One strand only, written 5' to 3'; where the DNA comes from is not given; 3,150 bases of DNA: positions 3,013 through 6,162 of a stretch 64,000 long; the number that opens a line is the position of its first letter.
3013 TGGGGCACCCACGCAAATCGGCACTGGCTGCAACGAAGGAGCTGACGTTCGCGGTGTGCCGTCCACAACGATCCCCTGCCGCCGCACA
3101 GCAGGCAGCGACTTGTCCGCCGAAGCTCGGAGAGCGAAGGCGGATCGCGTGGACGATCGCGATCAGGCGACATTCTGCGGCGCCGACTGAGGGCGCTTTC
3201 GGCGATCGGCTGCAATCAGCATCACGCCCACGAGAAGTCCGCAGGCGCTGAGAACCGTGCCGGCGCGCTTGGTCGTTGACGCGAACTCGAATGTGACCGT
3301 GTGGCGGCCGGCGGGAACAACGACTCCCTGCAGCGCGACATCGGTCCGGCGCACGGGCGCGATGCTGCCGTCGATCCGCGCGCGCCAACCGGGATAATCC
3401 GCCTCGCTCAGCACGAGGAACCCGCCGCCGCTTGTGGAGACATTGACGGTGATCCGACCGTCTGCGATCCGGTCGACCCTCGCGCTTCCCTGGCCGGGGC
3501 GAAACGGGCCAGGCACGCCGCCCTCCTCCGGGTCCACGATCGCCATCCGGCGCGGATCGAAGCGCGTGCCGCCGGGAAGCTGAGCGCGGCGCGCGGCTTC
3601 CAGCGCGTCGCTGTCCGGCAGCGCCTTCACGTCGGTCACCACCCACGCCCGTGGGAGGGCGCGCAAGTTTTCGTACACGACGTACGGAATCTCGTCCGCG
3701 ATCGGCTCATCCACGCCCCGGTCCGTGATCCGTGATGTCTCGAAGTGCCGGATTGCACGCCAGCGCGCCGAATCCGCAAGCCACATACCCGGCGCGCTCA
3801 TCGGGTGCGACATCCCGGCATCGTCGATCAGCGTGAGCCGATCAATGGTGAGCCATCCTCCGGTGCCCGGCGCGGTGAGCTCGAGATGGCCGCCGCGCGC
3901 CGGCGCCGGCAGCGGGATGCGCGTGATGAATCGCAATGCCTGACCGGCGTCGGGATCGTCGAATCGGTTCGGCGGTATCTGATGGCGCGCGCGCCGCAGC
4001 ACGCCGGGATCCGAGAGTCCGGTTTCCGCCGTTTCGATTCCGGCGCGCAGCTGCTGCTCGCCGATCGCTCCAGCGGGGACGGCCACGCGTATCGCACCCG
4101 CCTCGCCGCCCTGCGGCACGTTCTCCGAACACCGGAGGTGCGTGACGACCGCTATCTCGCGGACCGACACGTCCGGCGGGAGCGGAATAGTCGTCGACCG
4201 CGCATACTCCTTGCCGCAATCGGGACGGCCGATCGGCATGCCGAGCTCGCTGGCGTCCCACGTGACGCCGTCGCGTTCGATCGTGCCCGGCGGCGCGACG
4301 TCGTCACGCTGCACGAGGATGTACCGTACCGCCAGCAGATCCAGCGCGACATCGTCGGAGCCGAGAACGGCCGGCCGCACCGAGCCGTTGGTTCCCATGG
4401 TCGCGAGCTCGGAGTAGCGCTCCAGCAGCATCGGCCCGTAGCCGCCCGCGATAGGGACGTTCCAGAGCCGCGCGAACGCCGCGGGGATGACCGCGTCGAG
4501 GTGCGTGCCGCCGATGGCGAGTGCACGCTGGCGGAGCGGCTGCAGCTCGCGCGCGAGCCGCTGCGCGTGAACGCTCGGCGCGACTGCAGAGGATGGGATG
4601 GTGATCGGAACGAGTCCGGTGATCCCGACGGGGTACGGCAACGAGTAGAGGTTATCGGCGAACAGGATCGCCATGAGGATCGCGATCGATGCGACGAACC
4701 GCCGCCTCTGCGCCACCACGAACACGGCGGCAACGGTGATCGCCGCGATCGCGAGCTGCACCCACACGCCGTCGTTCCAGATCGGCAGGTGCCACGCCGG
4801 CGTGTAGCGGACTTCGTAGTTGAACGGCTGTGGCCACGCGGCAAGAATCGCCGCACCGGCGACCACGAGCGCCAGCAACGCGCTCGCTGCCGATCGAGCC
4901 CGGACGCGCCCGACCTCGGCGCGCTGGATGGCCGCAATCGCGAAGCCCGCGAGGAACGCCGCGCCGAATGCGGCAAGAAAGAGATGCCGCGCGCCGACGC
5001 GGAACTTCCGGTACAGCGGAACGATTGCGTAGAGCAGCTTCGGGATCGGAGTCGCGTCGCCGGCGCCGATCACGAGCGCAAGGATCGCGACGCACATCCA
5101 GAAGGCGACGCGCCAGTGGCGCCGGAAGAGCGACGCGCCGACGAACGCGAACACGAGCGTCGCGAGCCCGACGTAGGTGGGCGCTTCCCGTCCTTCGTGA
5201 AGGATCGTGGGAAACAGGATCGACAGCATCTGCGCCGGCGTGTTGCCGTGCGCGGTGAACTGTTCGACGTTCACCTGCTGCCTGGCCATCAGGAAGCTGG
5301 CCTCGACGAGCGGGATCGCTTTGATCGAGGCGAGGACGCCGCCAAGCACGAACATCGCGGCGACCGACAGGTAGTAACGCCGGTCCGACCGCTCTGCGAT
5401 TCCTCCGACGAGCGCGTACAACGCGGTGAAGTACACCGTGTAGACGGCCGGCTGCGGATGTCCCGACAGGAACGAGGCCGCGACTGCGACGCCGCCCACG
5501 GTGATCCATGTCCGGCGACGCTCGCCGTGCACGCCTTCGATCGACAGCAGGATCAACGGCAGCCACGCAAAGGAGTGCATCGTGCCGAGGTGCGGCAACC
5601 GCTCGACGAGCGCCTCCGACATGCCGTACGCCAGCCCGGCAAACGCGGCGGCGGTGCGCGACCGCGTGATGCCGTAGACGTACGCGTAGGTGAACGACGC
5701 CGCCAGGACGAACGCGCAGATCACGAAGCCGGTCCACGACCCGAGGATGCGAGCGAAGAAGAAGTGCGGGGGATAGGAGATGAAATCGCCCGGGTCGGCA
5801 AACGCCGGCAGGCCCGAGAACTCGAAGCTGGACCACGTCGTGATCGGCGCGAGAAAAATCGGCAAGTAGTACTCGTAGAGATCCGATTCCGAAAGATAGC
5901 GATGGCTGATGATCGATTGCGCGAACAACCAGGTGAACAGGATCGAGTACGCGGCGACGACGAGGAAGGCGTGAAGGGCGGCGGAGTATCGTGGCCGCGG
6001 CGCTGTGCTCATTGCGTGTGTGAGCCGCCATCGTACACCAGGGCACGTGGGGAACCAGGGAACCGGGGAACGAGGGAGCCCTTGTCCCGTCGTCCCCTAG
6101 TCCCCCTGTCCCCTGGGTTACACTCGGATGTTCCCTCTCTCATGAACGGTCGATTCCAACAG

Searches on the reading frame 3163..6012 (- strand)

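Call 25: search_protein_families(library=pfam, proteins=[window:3163-6012:-], max_evalue=0.001)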
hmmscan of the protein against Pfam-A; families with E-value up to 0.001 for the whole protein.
window:3163-6012:- (949 aa): 1 family
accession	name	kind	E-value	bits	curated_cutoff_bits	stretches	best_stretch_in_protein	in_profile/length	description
PF09586.16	YfhO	-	7.2e-14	51.6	28.5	2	103-453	102-440/835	Bacterial membrane protein YfhO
